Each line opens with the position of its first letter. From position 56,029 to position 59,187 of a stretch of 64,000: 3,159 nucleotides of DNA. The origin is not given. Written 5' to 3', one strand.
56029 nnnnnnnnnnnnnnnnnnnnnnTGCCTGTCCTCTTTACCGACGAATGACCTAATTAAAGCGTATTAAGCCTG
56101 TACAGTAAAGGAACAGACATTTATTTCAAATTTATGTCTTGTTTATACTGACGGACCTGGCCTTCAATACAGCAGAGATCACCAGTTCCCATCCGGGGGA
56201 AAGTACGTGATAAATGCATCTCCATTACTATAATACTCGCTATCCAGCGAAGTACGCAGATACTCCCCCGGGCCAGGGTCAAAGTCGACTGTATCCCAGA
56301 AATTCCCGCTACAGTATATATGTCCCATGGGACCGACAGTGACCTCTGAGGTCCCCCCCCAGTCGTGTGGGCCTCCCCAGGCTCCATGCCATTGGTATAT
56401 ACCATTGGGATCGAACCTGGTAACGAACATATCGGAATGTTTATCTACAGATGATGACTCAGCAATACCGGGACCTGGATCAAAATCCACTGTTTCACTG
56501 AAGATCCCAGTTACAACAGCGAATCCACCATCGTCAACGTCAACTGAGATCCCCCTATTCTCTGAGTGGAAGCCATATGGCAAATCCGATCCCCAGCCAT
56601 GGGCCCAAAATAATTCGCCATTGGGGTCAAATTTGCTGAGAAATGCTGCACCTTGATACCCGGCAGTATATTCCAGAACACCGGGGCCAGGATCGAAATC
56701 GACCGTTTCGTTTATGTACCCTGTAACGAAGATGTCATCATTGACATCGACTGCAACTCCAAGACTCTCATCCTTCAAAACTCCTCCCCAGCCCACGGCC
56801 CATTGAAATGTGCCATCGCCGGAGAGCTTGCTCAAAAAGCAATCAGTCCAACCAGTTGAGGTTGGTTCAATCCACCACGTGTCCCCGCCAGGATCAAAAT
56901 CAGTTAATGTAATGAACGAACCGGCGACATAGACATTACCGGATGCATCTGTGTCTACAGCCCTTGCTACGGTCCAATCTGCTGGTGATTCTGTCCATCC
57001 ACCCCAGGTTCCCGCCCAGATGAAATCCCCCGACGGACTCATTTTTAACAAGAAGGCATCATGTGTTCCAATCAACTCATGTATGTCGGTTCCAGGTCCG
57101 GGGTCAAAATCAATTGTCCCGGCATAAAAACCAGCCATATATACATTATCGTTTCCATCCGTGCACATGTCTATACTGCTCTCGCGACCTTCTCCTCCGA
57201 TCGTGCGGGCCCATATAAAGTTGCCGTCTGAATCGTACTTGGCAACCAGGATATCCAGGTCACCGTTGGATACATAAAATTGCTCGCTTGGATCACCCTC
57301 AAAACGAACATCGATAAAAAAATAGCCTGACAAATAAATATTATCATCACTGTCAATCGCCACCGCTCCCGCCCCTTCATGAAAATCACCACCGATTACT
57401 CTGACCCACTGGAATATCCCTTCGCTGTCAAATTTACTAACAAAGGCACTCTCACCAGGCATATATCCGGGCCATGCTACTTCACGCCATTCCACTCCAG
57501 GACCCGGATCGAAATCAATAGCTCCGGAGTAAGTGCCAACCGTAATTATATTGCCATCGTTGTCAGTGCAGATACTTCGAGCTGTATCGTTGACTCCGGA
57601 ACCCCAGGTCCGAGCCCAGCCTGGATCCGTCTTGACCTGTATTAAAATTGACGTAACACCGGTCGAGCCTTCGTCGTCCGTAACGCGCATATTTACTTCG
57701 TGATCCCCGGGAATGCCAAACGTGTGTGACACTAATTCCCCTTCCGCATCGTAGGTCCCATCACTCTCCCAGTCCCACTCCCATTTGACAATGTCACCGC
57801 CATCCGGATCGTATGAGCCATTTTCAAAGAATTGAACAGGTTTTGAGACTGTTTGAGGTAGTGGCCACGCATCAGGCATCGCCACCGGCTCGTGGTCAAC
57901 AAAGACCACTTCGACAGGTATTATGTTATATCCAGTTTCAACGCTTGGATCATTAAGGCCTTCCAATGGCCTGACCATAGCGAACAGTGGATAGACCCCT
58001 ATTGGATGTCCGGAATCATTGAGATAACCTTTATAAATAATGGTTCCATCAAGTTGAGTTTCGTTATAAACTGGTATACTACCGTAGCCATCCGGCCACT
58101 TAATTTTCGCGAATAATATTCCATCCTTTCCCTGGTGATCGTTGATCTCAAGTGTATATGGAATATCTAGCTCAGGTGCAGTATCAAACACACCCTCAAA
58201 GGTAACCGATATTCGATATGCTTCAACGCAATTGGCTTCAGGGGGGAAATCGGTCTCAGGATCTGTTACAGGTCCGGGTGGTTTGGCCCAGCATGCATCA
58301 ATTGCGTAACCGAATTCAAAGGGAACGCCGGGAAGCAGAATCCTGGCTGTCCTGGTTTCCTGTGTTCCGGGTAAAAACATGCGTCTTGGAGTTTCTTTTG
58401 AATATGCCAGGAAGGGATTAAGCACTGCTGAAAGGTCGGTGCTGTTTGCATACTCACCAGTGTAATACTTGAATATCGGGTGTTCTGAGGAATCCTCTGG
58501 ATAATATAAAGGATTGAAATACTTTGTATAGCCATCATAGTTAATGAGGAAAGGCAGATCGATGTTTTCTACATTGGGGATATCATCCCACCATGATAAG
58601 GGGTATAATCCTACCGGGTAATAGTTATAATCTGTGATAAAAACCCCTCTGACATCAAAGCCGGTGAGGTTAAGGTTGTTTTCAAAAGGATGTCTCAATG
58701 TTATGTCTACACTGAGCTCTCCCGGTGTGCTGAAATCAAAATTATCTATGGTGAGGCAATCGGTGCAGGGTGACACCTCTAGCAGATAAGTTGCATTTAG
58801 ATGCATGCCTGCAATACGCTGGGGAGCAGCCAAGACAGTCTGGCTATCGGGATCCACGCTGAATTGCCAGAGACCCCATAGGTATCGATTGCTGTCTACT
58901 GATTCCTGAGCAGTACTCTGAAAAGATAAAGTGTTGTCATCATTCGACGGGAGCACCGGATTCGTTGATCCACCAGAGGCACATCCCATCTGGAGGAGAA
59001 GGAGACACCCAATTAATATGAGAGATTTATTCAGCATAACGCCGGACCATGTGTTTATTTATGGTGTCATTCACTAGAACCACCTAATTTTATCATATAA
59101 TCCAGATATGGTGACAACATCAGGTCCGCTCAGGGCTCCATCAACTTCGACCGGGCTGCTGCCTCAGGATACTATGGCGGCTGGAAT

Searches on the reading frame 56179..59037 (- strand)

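Call 17: search_protein_families(library=pfam, proteins=[window:56179-59037:-], max_evalue=0.01)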
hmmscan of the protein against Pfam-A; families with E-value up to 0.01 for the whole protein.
window:56179-59037:- (952 aa): 3 families
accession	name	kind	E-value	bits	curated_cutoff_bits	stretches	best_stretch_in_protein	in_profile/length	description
PF18911.6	PKD_4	-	9e-11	42.1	27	1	392-462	11-78/85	PKD domain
PF00801.26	PKD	-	1.5e-07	31.7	23.5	1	399-460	15-73/80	PKD domain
PF06739.17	SBBP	-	2.5e-07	31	20.5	0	760-777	17-34/38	Beta-propeller repeat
